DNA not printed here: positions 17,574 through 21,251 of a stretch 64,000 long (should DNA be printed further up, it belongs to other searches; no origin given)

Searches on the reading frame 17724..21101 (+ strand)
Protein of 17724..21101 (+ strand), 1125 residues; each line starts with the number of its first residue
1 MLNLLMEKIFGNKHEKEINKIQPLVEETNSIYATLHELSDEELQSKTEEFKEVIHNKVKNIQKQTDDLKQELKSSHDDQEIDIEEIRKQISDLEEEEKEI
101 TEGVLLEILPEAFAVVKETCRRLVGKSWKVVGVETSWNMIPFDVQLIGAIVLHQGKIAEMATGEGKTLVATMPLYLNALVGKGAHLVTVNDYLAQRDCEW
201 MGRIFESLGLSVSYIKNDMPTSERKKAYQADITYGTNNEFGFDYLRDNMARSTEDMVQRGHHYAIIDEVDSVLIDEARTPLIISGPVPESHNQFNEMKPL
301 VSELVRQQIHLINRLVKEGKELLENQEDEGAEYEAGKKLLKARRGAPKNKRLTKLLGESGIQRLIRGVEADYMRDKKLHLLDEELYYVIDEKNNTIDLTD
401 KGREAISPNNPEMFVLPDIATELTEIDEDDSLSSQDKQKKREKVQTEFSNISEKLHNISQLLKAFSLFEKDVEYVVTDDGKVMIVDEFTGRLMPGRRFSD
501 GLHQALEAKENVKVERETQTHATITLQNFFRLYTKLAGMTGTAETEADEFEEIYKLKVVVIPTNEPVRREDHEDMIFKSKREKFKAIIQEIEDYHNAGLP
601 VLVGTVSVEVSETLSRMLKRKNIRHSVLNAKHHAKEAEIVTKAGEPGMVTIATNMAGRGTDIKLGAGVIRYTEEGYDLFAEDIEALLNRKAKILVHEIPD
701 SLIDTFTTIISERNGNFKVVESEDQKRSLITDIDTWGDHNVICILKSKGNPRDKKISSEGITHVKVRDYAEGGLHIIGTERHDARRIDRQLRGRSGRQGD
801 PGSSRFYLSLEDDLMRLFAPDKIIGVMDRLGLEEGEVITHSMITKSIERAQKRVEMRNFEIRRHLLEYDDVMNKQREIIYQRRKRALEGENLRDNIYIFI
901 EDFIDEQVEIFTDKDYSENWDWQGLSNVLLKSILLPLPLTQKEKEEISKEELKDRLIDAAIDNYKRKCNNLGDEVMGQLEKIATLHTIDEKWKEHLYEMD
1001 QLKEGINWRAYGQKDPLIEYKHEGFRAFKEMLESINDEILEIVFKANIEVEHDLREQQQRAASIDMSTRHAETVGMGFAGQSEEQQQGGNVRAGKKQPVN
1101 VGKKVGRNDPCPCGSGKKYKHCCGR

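Call 33: search_protein_families(library=pfam, proteins=[window:17724-21101:+], max_evalue=0.00001)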
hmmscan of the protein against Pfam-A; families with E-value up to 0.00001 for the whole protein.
window:17724-21101:+ (1125 aa): 6 families
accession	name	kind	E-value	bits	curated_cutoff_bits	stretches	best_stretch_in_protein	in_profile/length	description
PF07517.20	SecA_DEAD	-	1.1e-121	406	24.6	1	6-551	1-290/290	SecA DEAD-like domain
PF21090.3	P-loop_SecA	-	4.1e-80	268.7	27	1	566-835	1-205/205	SecA P-loop domain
PF07516.18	SecA_SW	-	1.9e-67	227.6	26.7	1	837-1046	1-199/200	SecA Wing and Scaffold domain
PF01043.26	SecA_PP_bind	-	6.5e-28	98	23.5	1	376-507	11-110/110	SecA preprotein cross-linking domain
PF02810.21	SEC-C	-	3e-10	40.2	20.4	1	1107-1125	1-19/19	SEC-C motif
PF00270.35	DEAD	-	9.4e-06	25.9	26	1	156-273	17-130/167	DEAD/DEAH box helicase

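Call 64: find_homologous_proteins(query=window:17724-21101:+, max_evalue=1e-50)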
Query window:17724-21101:+ (1125 aa): 8000 proteins with E <= 1e-50 among 8000 candidates; the best 120 are listed.
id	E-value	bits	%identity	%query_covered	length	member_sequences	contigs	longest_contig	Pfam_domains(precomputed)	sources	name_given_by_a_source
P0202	0.0e+0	2513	100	100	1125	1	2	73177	PF07517.21,PF00270.36,PF07516.19,PF21090.4,PF02810.22,PF01043.27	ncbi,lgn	-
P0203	0.0e+0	2382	94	100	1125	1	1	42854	PF07517.21,PF00270.36,PF07516.19,PF21090.4,PF02810.22,PF01043.27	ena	-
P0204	0.0e+0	2337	91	100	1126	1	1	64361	PF07517.21,PF00270.36,PF07516.19,PF21090.4,PF02810.22,PF01043.27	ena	-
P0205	0.0e+0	2202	86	100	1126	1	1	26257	PF07517.21,PF00270.36,PF07516.19,PF21090.4,PF02810.22,PF01043.27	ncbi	ncbi:MAG: preprotein translocase subunit SecA [bacterium]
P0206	0.0e+0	2150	83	100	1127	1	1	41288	PF07517.21,PF00270.36,PF07516.19,PF21090.4,PF02810.22,PF01043.27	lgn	-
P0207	0.0e+0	2103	83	100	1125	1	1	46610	PF07517.21,PF00270.36,PF07516.19,PF21090.4,PF02810.22,PF01043.27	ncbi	-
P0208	0.0e+0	2069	82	100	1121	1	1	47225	PF07517.21,PF00270.36,PF07516.19,PF21090.4,PF02810.22,PF01043.27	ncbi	-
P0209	0.0e+0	1782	72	100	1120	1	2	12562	PF07517.21,PF00270.36,PF07516.19,PF21090.4,PF02810.22,PF01043.27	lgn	-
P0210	0.0e+0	1693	67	100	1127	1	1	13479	PF07517.21,PF07516.19,PF21090.4,PF02810.22,PF01043.27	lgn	-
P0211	0.0e+0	1671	67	100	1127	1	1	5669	PF07517.21,PF00270.36,PF07516.19,PF21090.4,PF02810.22,PF01043.27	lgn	-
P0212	0.0e+0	1662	66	100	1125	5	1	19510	PF07517.21,PF07516.19,PF21090.4,PF02810.22,PF01043.27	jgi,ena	-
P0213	0.0e+0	1656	66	100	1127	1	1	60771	PF07517.21,PF07516.19,PF21090.4,PF02810.22,PF01043.27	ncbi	-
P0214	0.0e+0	1656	67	100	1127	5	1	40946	PF07517.21,PF07516.19,PF21090.4,PF02810.22,PF01043.27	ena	-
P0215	0.0e+0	1649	66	100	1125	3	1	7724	PF07517.21,PF07516.19,PF21090.4,PF02810.22,PF01043.27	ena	-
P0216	0.0e+0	1648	66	100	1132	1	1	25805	PF07517.21,PF00270.36,PF07516.19,PF21090.4,PF02810.22,PF01043.27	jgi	jgi:preprotein translocase subunit SecA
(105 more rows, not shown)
